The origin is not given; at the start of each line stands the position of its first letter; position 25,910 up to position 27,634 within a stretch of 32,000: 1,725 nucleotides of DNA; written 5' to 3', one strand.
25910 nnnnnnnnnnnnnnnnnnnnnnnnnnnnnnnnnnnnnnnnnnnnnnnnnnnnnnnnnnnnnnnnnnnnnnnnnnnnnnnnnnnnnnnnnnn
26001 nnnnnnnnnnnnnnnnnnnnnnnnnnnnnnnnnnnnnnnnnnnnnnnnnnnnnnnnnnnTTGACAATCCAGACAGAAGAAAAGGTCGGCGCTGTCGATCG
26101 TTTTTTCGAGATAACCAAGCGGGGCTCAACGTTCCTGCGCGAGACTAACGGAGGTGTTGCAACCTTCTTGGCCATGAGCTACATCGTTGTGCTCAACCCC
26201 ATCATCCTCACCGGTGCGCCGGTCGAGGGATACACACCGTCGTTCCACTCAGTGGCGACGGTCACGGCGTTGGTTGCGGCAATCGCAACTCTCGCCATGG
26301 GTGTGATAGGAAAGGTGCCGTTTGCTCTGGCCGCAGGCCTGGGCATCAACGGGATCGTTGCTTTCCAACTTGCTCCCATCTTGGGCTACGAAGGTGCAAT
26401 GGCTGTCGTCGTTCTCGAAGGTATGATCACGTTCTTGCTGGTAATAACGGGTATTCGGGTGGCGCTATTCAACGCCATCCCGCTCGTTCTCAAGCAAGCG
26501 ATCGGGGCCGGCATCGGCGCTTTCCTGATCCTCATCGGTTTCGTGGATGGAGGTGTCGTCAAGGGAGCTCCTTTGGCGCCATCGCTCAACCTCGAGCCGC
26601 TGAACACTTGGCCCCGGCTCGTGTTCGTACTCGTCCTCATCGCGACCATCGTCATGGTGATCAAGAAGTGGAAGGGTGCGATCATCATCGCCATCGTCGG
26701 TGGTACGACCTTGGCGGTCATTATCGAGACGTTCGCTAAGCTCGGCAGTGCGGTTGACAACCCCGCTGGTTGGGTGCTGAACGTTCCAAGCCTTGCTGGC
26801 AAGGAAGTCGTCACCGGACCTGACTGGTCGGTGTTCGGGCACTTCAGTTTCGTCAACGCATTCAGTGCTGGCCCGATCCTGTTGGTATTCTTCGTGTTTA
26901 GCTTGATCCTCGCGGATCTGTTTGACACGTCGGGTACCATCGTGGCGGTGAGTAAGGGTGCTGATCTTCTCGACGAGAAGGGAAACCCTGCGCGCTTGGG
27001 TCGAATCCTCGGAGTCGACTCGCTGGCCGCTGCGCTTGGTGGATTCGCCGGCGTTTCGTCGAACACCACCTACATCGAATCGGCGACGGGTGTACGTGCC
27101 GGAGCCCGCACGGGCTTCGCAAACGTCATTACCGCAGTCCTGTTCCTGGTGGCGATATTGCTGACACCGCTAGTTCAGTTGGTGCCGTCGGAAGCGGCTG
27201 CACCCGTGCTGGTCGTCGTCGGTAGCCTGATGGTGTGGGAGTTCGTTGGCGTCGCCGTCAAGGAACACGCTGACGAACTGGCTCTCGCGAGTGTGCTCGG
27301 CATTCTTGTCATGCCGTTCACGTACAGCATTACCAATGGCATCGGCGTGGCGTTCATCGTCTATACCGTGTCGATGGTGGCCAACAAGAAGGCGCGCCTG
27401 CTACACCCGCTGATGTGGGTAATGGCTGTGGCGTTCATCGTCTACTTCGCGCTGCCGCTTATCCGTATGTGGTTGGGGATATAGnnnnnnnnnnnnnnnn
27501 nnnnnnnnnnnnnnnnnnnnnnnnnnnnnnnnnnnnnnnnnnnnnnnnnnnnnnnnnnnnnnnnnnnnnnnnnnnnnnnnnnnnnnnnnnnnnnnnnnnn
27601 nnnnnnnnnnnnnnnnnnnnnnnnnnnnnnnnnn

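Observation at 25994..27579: High-GC purine permease inserted between rsgA and apt, likely horizontally acquired and possibly from a high-GC host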

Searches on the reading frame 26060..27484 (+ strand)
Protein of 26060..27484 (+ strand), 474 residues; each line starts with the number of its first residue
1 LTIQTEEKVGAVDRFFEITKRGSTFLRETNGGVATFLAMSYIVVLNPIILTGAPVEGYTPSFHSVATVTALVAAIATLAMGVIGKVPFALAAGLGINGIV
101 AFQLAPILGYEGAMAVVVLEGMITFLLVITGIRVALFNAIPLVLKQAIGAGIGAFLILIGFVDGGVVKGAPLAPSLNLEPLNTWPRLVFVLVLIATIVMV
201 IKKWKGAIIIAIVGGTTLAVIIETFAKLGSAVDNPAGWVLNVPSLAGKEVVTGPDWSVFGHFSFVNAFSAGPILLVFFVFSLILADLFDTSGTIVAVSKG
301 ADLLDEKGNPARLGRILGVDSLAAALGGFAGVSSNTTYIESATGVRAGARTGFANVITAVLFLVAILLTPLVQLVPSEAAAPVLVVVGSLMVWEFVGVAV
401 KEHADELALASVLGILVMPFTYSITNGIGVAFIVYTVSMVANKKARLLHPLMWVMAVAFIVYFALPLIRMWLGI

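Call 6: search_protein_families(library=pfam, proteins=[window:26060-27484:+])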
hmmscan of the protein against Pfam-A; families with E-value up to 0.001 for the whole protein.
window:26060-27484:+ (474 aa): 1 family
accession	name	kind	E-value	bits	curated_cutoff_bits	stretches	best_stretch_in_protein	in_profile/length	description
PF00860.26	Xan_ur_permease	-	4.8e-23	81.9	27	1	31-395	6-356/389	Permease family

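Call 7: find_homologous_proteins(query=window:26060-27484:+)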
Query window:26060-27484:+ (474 aa): 6000 proteins with E <= 0.001 among 8000 candidates; the best 120 are listed.
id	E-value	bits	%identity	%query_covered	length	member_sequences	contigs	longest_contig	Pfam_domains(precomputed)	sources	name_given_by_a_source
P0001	1.0e-288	976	100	100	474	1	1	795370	PF00860.27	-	-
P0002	7.9e-200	683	68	100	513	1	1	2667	PF00860.27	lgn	-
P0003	2.3e-199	681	67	100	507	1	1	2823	PF00860.27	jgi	jgi:AGZA family xanthine/uracil permease-like MFS transporter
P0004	6.3e-187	640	66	100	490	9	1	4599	PF00860.27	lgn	-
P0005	1.5e-170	586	61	100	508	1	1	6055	PF00860.27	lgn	-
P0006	2.0e-162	560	61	100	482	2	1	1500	PF00860.27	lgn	-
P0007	2.7e-160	553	58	100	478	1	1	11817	PF00860.27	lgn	-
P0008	1.7e-155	537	58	99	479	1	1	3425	PF00860.27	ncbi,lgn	-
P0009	9.1e-155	534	59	97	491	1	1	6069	PF00860.27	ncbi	-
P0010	3.7e-144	499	55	99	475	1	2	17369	PF00860.27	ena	-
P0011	2.3e-140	487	59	92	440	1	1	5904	PF00860.27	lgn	-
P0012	1.8e-139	484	56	99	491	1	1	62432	PF00860.27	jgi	jgi:AGZA family xanthine/uracil permease-like MFS transporter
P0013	1.6e-136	474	56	98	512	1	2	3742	PF00860.27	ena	-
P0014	3.1e-136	473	56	99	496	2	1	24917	PF00860.27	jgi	jgi:AGZA family xanthine/uracil permease-like MFS transporter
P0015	1.9e-134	467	54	99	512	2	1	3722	PF00860.27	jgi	jgi:AGZA family xanthine/uracil permease-like MFS transporter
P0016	1.4e-133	465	55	98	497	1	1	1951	PF00860.27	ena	-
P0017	2.5e-133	464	54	98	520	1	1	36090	PF00860.27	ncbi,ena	-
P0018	6.2e-127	443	52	100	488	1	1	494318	PF00860.27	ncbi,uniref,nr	ncbi:NCS2 family permease [Cellulomonas sp.]|uniref:NCS2 family permease n=1 Tax=Cellulomonas sp. Ta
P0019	7.7e-127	442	52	98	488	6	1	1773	PF00860.27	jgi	-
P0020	8.9e-127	442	52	100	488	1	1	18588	PF00860.27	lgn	-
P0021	1.5e-126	441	52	97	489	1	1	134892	PF00860.27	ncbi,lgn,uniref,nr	ncbi:NCS2 family permease [Cellulomonas sp. PhB150]|uniref:NCS2 family permease n=1 Tax=Cellulomonas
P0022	3.4e-125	437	51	100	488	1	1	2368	PF00860.27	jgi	jgi:adenine/guanine/hypoxanthine permease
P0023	1.5e-124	435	51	100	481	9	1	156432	PF00860.27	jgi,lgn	-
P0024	1.6e-124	435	51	100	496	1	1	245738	PF00860.27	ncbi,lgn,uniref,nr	ncbi:NCS2 family permease [Agilicoccus flavus]|uniref:NCS2 family permease n=1 Tax=Agilicoccus flavu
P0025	5.2e-124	433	52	99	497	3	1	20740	PF00860.27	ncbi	-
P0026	7.1e-124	433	50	98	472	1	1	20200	PF00860.27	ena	-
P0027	7.2e-124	433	52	99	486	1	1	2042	PF00860.27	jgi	jgi:AGZA family xanthine/uracil permease-like MFS transporter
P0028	1.1e-123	432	51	98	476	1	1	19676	PF00860.27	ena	-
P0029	2.9e-123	431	51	97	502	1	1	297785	PF00860.27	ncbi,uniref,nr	ncbi:NCS2 family permease [Blastococcus sp. TF02-09]|uniref:NCS2 family permease n=1 Tax=Blastococcu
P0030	5.0e-123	430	50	98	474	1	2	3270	PF00860.27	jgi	jgi:AGZA family xanthine/uracil permease-like MFS transporter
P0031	5.0e-123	430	49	99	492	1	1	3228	PF00860.27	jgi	jgi:adenine/guanine/hypoxanthine permease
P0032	5.6e-123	430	51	98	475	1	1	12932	PF00860.27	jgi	jgi:AGZA family xanthine/uracil permease-like MFS transporter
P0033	7.3e-123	429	51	98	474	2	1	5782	PF00860.27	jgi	jgi:adenine/guanine/hypoxanthine permease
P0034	7.3e-123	429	51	98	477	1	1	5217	PF00860.27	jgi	jgi:AGZA family xanthine/uracil permease-like MFS transporter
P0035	1.1e-122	429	50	98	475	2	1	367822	PF00860.27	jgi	jgi:AGZA family xanthine/uracil permease-like MFS transporter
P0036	1.8e-122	428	51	98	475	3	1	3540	PF00860.27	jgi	jgi:AGZA family xanthine/uracil permease-like MFS transporter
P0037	1.9e-122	428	52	95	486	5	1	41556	PF00860.27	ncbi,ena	-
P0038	2.2e-122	428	51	100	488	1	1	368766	PF00860.27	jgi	jgi:adenine/guanine/hypoxanthine permease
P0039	2.3e-122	428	50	98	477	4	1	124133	PF00860.27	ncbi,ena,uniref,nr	ncbi:MAG: Xanthine/uracil/thiamine/ascorbate permease family protein [uncultured Acidimicrobiales ba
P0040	3.0e-122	427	50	98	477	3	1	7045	PF00860.27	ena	-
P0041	3.7e-122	427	51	97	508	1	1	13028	PF00860.27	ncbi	-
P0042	5.3e-122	426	49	99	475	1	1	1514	PF00860.27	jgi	jgi:adenine/guanine/hypoxanthine permease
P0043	7.1e-122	426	49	98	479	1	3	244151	PF00860.27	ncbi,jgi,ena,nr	ncbi:MAG TPA: NCS2 family permease [Acidimicrobiales bacterium]|jgi:adenine/guanine/hypoxanthine per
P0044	1.2e-121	425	50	97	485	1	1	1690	PF00860.27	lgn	-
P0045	1.3e-121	425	51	100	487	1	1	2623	PF00860.27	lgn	-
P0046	1.3e-121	425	50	99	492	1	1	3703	PF00860.27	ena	-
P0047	1.4e-121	425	50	99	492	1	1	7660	PF00860.27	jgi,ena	-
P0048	1.4e-121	425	51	98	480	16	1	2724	PF00860.27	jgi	jgi:AGZA family xanthine/uracil permease-like MFS transporter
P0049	1.4e-121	425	50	97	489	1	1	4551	PF00860.27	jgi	jgi:AGZA family xanthine/uracil permease-like MFS transporter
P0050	1.4e-121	425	51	99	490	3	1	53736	PF00860.27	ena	-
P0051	1.7e-121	425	50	99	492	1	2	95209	PF00860.27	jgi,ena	-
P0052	1.7e-121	425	51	98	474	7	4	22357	PF00860.27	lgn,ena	-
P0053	1.8e-121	425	50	98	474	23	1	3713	PF00860.27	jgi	jgi:adenine/guanine/hypoxanthine permease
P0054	1.9e-121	425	51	98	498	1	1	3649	PF00860.27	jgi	jgi:AGZA family xanthine/uracil permease-like MFS transporter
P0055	2.0e-121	425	50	98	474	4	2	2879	PF00860.27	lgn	-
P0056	2.2e-121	424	51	98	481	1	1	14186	PF00860.27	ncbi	ncbi:MAG: NCS2 family permease [Actinomycetes bacterium]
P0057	2.2e-121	424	51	97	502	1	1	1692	PF00860.27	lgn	-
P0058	2.4e-121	424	50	99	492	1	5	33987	PF00860.27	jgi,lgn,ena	-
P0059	2.5e-121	424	50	99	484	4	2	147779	PF00860.27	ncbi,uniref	ncbi:NCS2 family permease [Nonomuraea wenchangensis]|uniref:NCS2 family permease n=1 Tax=Nonomuraea 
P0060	2.6e-121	424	51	100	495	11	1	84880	PF00860.27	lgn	-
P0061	2.6e-121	424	52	99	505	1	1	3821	PF00860.27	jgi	jgi:AGZA family xanthine/uracil permease-like MFS transporter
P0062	2.9e-121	424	50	97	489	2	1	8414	PF00860.27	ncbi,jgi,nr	ncbi:MAG: NCS2 family permease [Bifidobacteriaceae bacterium]|jgi:AGZA family xanthine/uracil permea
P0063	3.0e-121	424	50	100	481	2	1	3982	PF00860.27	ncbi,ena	-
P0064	3.5e-121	424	51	99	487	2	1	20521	PF00860.27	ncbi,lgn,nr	ncbi:MAG: NCS2 family permease [Bifidobacteriaceae bacterium]|nr:NCS2 family permease [Bifidobacteri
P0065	3.5e-121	424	51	99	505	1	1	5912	PF00860.27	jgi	jgi:AGZA family xanthine/uracil permease-like MFS transporter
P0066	3.6e-121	424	50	100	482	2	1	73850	PF00860.27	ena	-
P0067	3.7e-121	424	49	100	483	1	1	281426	PF00860.27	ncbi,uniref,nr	ncbi:NCS2 family permease [Actinoplanes sp. NEAU-A12]|uniref:NCS2 family permease n=1 Tax=Actinoplan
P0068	4.0e-121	424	50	100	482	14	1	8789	PF00860.27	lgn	-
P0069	4.1e-121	423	50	100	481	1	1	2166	PF00860.27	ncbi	-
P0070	4.4e-121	423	50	99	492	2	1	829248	PF00860.27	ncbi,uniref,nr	ncbi:NCS2 family permease [Cellulomonas sp. JH27-2]|uniref:NCS2 family permease n=1 Tax=Cellulomonas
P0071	4.6e-121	423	51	98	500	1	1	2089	PF00860.27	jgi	jgi:AGZA family xanthine/uracil permease-like MFS transporter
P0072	4.8e-121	423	51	99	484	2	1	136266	PF00860.27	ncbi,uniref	ncbi:NCS2 family permease [Nonomuraea wenchangensis]|uniref:NCS2 family permease n=1 Tax=Nonomuraea 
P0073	5.7e-121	423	53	97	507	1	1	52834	PF00860.27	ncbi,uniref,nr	ncbi:NCS2 family permease [Geodermatophilus sp. TF02-6]|uniref:NCS2 family permease n=1 Tax=Geoderma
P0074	6.1e-121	423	51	97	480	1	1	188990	PF00860.27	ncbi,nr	ncbi:MAG: Xanthine/uracil/vitamin permease [Candidatus Saccharibacteria bacterium]|nr:Xanthine/uraci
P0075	6.9e-121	423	49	98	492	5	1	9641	PF00860.27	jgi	jgi:adenine/guanine/hypoxanthine permease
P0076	7.0e-121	423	51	97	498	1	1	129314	PF00860.27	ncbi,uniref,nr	ncbi:NCS2 family permease [Blastococcus sp. TF02A-30]|uniref:NCS2 family permease n=1 Tax=Blastococc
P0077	7.0e-121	423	51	97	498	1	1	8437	PF00860.27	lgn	-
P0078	8.4e-121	422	50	99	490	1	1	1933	PF00860.27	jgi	jgi:AGZA family xanthine/uracil permease-like MFS transporter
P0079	9.0e-121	422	50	100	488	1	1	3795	PF00860.27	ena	-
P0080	9.5e-121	422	50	99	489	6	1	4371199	PF00860.27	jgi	jgi:AGZA family xanthine/uracil permease-like MFS transporter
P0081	1.0e-120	422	49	98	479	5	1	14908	PF00860.27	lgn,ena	-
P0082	1.0e-120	422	50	97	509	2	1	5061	PF00860.27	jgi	jgi:AGZA family xanthine/uracil permease-like MFS transporter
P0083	1.0e-120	422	51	97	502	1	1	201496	PF00860.27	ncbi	ncbi:NCS2 family permease [Blastococcus sp. SYSU D00813]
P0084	1.1e-120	422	50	98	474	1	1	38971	PF00860.27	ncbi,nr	ncbi:MAG TPA: NCS2 family permease [Acidimicrobiales bacterium]|nr:NCS2 family permease [Acidimicrob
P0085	1.2e-120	422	52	95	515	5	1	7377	PF00860.27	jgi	jgi:AGZA family xanthine/uracil permease-like MFS transporter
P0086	1.2e-120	422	51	97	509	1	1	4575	PF00860.27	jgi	jgi:AGZA family xanthine/uracil permease-like MFS transporter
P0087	1.2e-120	422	51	98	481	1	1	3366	PF00860.27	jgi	-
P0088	1.2e-120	422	50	98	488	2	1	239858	PF00860.27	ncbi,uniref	ncbi:NCS2 family permease [Sphaerisporangium flaviroseum]|uniref:NCS2 family permease n=1 Tax=Sphaer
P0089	1.2e-120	422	52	93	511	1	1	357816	PF00860.27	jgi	jgi:AGZA family xanthine/uracil permease-like MFS transporter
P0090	1.2e-120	422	51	97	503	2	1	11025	PF00860.27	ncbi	-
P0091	1.4e-120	422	53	96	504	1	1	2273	PF00860.27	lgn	-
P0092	1.4e-120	422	50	99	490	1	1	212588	PF00860.27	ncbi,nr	nr:NCS2 family permease [Sphaerisporangium perillae]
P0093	1.4e-120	422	50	100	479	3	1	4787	PF00860.27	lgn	-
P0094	1.5e-120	422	51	98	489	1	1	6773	PF00860.27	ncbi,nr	ncbi:MAG: NCS2 family permease [Jatrophihabitans sp.]|nr:MAG: NCS2 family permease [Jatrophihabitans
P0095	1.5e-120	422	50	97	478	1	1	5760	PF00860.27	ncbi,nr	ncbi:MAG TPA: NCS2 family permease [Micromonosporaceae bacterium]|nr:NCS2 family permease [Micromono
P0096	1.6e-120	422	51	99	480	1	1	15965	PF00860.27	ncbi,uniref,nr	ncbi:NCS2 family permease [Nonomuraea basaltis]|uniref:NCS2 family permease n=1 Tax=Nonomuraea basal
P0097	1.6e-120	422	50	100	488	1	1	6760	PF00860.27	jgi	jgi:AGZA family xanthine/uracil permease-like MFS transporter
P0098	1.8e-120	421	52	93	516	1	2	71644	PF00860.27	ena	-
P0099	1.9e-120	421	48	100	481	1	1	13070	PF00860.27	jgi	jgi:AGZA family xanthine/uracil permease-like MFS transporter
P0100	2.0e-120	421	50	98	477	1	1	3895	PF00860.27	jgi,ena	-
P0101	2.2e-120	421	51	97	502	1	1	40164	PF00860.27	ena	-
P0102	2.3e-120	421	51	99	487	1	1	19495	PF00860.27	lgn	-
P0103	2.4e-120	421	45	100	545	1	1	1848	PF00860.27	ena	-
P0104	2.6e-120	421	51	98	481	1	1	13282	PF00860.27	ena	-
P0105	2.7e-120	421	51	100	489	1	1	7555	PF00860.27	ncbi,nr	ncbi:MAG TPA: NCS2 family permease [Nocardioidaceae bacterium]|nr:NCS2 family permease [Nocardioidac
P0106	2.7e-120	421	51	98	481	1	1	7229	PF00860.27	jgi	-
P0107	2.8e-120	421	49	98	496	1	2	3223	PF00860.27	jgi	jgi:AGZA family xanthine/uracil permease-like MFS transporter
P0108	3.0e-120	421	51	97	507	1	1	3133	PF00860.27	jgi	jgi:AGZA family xanthine/uracil permease-like MFS transporter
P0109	3.0e-120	421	51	97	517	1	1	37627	PF00860.27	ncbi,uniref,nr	ncbi:NCS2 family permease [Blastococcus sp. TF02-8]|uniref:NCS2 family permease n=1 Tax=Blastococcus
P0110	3.1e-120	421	50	97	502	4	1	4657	PF00860.27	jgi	jgi:adenine/guanine/hypoxanthine permease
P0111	3.1e-120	421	51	98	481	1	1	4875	PF00860.27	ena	-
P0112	3.2e-120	421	52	97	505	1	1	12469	PF00860.27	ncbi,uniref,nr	ncbi:NCS2 family permease [Blastococcus sp. TF02A-35]|uniref:NCS2 family permease n=1 Tax=Blastococc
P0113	3.2e-120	421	51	97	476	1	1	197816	PF00860.27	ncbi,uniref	ncbi:NCS2 family permease [Nonomuraea sp. NPDC050536]|uniref:NCS2 family permease n=1 Tax=Nonomuraea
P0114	3.3e-120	420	52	97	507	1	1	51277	PF00860.27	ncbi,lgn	ncbi:UNVERIFIED_ORG: NCS2 family permease [Bacillus sp. AZ43]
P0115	3.6e-120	420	49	99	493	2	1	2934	PF00860.27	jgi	-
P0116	3.6e-120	420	51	98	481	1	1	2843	PF00860.27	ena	-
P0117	3.9e-120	420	51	97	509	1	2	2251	PF00860.27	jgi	jgi:AGZA family xanthine/uracil permease-like MFS transporter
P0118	4.1e-120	420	50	100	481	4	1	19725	PF00860.27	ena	-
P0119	4.1e-120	420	51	98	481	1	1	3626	PF00860.27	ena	-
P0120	4.3e-120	420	50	98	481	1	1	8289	PF00860.27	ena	-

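Call 9: find_encoding_contigs(protein=P0002, flank=10000, max_places=3)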
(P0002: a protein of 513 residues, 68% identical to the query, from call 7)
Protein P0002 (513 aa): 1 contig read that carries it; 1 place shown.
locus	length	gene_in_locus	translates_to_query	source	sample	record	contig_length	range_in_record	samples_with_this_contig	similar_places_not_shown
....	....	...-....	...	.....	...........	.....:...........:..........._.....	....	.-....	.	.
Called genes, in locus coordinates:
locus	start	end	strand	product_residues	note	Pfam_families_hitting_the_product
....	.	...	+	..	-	?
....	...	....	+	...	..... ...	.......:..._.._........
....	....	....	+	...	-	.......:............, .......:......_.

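Call 10: find_encoding_contigs(protein=P0004, flank=10000, max_places=3)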
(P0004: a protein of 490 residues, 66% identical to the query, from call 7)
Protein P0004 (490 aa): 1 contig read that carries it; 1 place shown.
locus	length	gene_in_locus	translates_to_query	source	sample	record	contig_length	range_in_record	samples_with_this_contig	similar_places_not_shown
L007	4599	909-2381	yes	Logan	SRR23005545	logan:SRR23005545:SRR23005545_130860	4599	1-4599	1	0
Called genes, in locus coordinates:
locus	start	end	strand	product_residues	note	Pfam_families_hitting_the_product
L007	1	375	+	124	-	?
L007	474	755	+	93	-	-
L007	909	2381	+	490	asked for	PF00860:Xan_ur_permease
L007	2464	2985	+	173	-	PF00156:Pribosyltran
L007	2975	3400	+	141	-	PF00293:NUDIX, PF14815:NUDIX_4 (weak), PF22327:Nudt16-like (weak)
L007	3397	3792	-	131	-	PF01050:MannoseP_isomer (weak), PF07883:Cupin_2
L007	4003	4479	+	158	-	PF21806:DUF6879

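Call 12: find_encoding_contigs(protein=P0007, flank=10000, max_places=2)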
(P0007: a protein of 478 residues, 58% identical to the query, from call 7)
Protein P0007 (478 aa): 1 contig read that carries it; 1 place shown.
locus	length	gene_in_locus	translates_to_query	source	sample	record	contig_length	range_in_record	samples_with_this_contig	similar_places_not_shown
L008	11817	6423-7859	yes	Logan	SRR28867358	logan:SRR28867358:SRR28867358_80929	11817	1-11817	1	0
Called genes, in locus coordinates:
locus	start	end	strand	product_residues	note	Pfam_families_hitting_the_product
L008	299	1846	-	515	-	-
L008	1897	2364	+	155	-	PF00293:NUDIX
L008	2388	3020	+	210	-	PF13671:AAA_33 (weak), PF00406:ADK, PF13207:AAA_17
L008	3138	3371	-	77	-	-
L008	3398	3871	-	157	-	PF03073:TspO_MBR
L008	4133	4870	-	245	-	PF01925:TauE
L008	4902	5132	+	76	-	-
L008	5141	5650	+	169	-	PF06541:ABC_trans_CmpB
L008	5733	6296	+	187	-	-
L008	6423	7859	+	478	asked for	PF00860:Xan_ur_permease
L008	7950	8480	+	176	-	PF00156:Pribosyltran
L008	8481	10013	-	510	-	PF01381:HTH_3, PF13443:HTH_26 (faint), PF13560:HTH_31, PF13744:HTH_37 (faint), PF00275:EPSP_synthase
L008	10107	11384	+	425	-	PF00464:SHMT, PF00155:Aminotran_1_2 (faint)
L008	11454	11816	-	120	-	?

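Call 13: find_encoding_contigs(protein=P0005, flank=10000, max_places=2)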
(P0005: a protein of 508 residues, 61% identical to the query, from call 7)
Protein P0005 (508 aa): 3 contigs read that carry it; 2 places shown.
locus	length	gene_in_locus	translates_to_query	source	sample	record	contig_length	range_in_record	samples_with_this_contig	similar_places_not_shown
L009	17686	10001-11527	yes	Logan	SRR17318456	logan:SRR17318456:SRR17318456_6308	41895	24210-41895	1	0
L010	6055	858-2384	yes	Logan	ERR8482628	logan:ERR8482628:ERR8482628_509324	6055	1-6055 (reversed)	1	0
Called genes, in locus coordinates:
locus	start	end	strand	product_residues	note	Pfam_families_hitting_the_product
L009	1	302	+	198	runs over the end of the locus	PF00889:EF_TS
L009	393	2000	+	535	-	-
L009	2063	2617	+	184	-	PF01765:RRF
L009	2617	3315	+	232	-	PF01255:Prenyltransf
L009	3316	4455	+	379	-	PF02163:Peptidase_M50, PF00595:PDZ (weak), PF13180:PDZ_2, PF17820:PDZ_6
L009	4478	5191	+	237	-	PF02517:Rce1-like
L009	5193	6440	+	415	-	PF00587:tRNA-synt_2b, PF03129:HGTP_anticodon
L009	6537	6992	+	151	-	PF03449:GreA_GreB_N, PF01272:GreA_GreB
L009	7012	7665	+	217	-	PF13671:AAA_33 (weak)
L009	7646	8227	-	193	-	PF00300:His_Phos_1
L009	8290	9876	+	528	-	PF01336:tRNA_anti-codon, PF00152:tRNA-synt_2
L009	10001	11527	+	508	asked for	PF00860:Xan_ur_permease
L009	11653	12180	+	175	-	PF00156:Pribosyltran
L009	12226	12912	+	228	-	PF00005:ABC_tran, PF02463:SMC_N (faint), PF13555:AAA_29 (weak), PF13304:AAA_21 (faint)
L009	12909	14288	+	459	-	PF12704:MacB_PCD (weak), PF02687:FtsX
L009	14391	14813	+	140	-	-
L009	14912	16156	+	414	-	PF02403:Seryl_tRNA_N, PF00587:tRNA-synt_2b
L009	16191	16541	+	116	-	PF02482:Ribosomal_S30AE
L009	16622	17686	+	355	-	?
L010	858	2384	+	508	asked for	PF00860:Xan_ur_permease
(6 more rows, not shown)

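Call 14: find_encoding_contigs(protein=P0010, flank=10000, max_places=2)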
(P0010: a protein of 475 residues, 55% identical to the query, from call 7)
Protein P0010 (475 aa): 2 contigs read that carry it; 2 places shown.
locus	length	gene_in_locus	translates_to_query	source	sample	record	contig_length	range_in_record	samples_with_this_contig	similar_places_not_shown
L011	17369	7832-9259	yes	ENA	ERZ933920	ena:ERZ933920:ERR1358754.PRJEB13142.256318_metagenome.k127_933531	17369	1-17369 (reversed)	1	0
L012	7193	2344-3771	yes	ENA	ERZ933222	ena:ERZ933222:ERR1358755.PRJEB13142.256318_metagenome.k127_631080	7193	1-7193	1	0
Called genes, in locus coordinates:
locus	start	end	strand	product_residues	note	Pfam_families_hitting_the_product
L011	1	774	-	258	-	?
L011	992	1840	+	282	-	PF09754:PAC2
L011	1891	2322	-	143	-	-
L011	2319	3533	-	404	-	PF01406:tRNA-synt_1e, PF00133:tRNA-synt_1 (weak), PF09334:tRNA-synt_1g (weak)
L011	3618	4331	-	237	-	-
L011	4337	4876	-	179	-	PF11290:DUF3090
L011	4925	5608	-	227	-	PF00300:His_Phos_1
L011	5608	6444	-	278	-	PF02673:BacA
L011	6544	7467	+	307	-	PF00248:Aldo_ket_red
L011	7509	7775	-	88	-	PF11238:DUF3039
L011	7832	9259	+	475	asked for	PF00860:Xan_ur_permease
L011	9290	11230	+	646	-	PF14490:HHH_RecD2 (weak), PF13086:AAA_11 (faint), PF13604:AAA_30, PF05127:NAT10_TcmA_helicase (weak), PF13245:AAA_19, PF13401:AAA_22 (weak), PF18335:SH3_13, PF13538:UvrD_C_2, +1 more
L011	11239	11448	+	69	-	PF18963:DUF5703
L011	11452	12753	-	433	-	PF04389:Peptidase_M28, PF01546:Peptidase_M20, PF07687:M20_dimer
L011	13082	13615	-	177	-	-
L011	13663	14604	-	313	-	PF00535:Glycos_transf_2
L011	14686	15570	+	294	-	-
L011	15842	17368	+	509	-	?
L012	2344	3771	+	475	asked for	PF00860:Xan_ur_permease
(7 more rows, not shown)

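Call 15: find_encoding_contigs(protein=P0012, flank=10000, max_places=2)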
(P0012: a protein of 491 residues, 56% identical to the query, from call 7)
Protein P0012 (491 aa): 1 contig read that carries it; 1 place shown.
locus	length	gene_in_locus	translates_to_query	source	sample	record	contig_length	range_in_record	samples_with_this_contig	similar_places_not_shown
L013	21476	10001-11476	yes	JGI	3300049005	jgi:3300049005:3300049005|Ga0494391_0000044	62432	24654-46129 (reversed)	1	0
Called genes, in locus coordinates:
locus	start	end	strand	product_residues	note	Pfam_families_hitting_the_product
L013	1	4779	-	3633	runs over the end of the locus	PF00353:HemolysinCabind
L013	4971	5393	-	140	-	-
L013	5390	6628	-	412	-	PF00133:tRNA-synt_1 (faint), PF01406:tRNA-synt_1e, PF09334:tRNA-synt_1g (faint)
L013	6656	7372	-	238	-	PF00454:PI3_PI4_kinase (weak)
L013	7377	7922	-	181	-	PF11290:DUF3090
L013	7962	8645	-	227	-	PF00300:His_Phos_1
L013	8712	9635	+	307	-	PF00248:Aldo_ket_red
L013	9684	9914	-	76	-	PF11238:DUF3039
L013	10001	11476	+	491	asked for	PF00860:Xan_ur_permease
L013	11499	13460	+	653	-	PF14490:HHH_RecD2, PF13086:AAA_11 (faint), PF13245:AAA_19, PF13604:AAA_30, PF01443:Viral_helicase1 (faint), PF05127:NAT10_TcmA_helicase (faint), PF18335:SH3_13, PF13538:UvrD_C_2, +1 more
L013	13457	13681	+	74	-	PF18963:DUF5703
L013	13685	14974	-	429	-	PF04389:Peptidase_M28, PF01546:Peptidase_M20, PF07687:M20_dimer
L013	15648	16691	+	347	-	PF09509:Hypoth_Ymh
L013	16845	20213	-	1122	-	-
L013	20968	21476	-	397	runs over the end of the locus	PF00155:Aminotran_1_2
